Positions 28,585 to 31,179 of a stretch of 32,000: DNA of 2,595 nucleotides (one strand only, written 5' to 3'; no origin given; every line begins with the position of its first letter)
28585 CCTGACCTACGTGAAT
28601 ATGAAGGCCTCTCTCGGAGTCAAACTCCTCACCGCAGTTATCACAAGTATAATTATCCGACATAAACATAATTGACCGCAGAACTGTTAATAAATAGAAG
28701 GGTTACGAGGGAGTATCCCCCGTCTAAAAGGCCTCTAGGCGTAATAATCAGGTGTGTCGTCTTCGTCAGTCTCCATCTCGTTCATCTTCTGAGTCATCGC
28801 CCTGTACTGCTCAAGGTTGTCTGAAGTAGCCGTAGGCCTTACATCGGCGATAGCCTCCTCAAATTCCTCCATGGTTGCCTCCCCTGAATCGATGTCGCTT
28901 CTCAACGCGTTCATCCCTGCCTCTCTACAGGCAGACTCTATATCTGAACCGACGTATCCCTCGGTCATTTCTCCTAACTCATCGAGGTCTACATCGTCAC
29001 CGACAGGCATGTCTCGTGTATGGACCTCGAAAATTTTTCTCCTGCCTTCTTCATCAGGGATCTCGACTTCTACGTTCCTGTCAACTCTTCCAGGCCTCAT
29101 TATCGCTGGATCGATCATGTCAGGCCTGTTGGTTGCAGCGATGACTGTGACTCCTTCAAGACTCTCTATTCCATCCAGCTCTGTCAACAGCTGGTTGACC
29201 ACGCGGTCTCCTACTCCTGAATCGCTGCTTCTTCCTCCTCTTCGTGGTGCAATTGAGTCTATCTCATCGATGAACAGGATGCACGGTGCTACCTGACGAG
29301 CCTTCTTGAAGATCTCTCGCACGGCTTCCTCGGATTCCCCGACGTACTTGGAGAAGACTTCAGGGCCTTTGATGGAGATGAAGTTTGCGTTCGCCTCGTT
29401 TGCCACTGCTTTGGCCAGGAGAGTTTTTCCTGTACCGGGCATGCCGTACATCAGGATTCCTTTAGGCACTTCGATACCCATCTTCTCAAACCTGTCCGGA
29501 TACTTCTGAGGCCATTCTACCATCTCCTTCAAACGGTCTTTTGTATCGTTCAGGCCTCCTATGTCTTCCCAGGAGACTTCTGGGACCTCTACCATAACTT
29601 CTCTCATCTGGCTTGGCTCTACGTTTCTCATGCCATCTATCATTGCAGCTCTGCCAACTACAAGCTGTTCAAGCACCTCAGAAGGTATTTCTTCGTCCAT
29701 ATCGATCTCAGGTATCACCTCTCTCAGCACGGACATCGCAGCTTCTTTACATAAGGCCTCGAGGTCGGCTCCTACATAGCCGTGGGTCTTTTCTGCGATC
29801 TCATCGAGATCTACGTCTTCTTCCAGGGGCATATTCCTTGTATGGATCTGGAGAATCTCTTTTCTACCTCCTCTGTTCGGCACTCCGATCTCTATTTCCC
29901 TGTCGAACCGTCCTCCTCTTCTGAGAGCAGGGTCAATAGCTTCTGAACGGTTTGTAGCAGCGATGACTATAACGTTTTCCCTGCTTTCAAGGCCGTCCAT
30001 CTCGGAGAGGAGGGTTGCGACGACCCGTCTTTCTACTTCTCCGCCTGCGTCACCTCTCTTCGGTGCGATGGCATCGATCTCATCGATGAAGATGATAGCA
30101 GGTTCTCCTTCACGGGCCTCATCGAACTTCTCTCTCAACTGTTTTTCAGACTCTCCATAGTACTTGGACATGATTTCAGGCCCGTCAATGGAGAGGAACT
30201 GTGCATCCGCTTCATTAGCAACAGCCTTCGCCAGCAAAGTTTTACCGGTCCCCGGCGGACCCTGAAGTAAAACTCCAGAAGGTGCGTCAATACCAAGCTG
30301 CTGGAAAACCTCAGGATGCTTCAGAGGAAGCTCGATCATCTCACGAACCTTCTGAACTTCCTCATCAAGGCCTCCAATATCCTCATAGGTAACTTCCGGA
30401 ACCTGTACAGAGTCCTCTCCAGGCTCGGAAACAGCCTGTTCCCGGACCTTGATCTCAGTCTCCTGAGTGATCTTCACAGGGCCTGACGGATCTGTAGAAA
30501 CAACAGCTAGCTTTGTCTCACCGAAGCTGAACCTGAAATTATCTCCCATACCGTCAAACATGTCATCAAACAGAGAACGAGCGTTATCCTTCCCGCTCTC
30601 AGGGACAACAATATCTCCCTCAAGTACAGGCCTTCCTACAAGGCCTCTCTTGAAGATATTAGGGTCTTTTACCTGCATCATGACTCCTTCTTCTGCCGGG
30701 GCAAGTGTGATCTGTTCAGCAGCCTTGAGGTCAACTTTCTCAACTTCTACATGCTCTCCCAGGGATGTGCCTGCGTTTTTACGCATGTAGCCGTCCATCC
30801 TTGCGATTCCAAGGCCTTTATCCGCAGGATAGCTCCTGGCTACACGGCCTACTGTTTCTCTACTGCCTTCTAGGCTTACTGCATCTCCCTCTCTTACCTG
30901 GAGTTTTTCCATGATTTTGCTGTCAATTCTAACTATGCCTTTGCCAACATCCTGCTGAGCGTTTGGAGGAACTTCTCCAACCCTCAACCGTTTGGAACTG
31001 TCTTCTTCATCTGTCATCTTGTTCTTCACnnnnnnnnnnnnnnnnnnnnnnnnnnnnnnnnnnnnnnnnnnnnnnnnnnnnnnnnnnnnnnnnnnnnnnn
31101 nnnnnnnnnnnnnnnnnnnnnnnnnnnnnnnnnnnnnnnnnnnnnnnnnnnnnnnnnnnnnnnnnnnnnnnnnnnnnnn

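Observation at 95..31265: AGGCCT is a highly iterated palindrome, about 20-fold over expectation and independent of reading frame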

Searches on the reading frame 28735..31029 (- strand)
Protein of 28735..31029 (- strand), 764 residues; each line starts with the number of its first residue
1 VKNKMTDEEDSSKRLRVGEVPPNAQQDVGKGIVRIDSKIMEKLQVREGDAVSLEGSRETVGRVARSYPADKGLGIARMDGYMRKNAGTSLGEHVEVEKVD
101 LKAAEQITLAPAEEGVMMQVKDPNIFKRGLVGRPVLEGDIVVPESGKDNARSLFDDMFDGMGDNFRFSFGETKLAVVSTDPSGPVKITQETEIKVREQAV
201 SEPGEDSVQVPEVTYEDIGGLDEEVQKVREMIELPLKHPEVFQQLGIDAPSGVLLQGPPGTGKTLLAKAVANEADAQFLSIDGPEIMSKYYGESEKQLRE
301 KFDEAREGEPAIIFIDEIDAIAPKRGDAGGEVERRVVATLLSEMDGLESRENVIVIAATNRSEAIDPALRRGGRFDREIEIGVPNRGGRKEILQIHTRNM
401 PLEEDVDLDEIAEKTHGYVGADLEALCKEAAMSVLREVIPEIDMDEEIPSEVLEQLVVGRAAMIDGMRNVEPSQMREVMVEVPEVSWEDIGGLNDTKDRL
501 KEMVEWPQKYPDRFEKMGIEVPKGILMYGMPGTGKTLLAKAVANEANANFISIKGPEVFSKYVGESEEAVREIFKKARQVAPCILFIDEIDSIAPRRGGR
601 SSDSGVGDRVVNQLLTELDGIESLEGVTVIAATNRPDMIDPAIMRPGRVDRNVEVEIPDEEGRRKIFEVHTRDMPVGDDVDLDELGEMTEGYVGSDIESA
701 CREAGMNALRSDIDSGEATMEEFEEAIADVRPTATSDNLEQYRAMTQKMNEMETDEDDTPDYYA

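Call 5: search_protein_families(library=pfam, proteins=[window:28735-31029:-])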
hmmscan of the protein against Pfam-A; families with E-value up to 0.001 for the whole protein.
window:28735-31029:- (764 aa): 34 families (the best 25 are shown)
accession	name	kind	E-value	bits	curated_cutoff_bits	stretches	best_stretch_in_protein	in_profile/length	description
PF00004.35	AAA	-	5.5e-99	328.2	21.2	2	253-382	1-130/131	ATPase family associated with various cellular activities (AAA)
PF17862.7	AAA_lid_3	-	7.6e-36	121.7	27.2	2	405-446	1-42/45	AAA+ lid domain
PF02359.24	CDC48_N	-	3.1e-25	88.6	35.1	1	15-100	2-84/85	Cell division protein 48 (CDC48), N-terminal domain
PF13191.12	AAA_16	-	8e-14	52.9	32.6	1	242-355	16-137/167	AAA ATPase domain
PF05496.18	RuvB_N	-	1.1e-13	51.6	27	2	251-322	34-97/159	Holliday junction DNA helicase RuvB P-loop domain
PF06068.19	TIP49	-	7.1e-13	48.9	23.8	1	523-578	51-107/347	TIP49 P-loop domain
PF02933.23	CDC48_2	-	1.9e-12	47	22.4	1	123-202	7-64/64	Cell division protein 48 (CDC48), domain 2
PF07724.20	AAA_2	-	5.6e-12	46.4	27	1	253-345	6-100/166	AAA domain (Cdc48 subfamily)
PF13173.12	AAA_14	-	9.1e-10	39.1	27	1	253-321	5-74/129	AAA domain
PF07728.20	AAA_5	-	1.2e-09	38.7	22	0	252-325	1-82/139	AAA domain (dynein-related subfamily)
PF13401.12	AAA_22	-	1.5e-09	38.7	27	0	253-287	8-45/130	AAA domain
PF13671.12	AAA_33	-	7.3e-09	36.5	27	0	253-299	2-46/143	AAA domain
PF23902.1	AAA_lid_PRS2_C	-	5.2e-08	33.3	34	0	661-699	2-40/73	PRS2 AAA+ lid C-terminal domain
PF20720.3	nSTAND3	-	1.5e-07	31.6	27.2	0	253-297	20-67/155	Novel STAND NTPase 3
PF24883.2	NPHP3_N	-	9.1e-07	29.6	24.8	0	250-277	22-49/164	Nephrocystin 3, N-terminal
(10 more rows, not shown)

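Call 32: find_encoding_contigs(protein=window:28735-31029:-, flank=10000, max_places=3)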
Protein window:28735-31029:- (764 aa): no gene with exactly this product is on record in the collection.
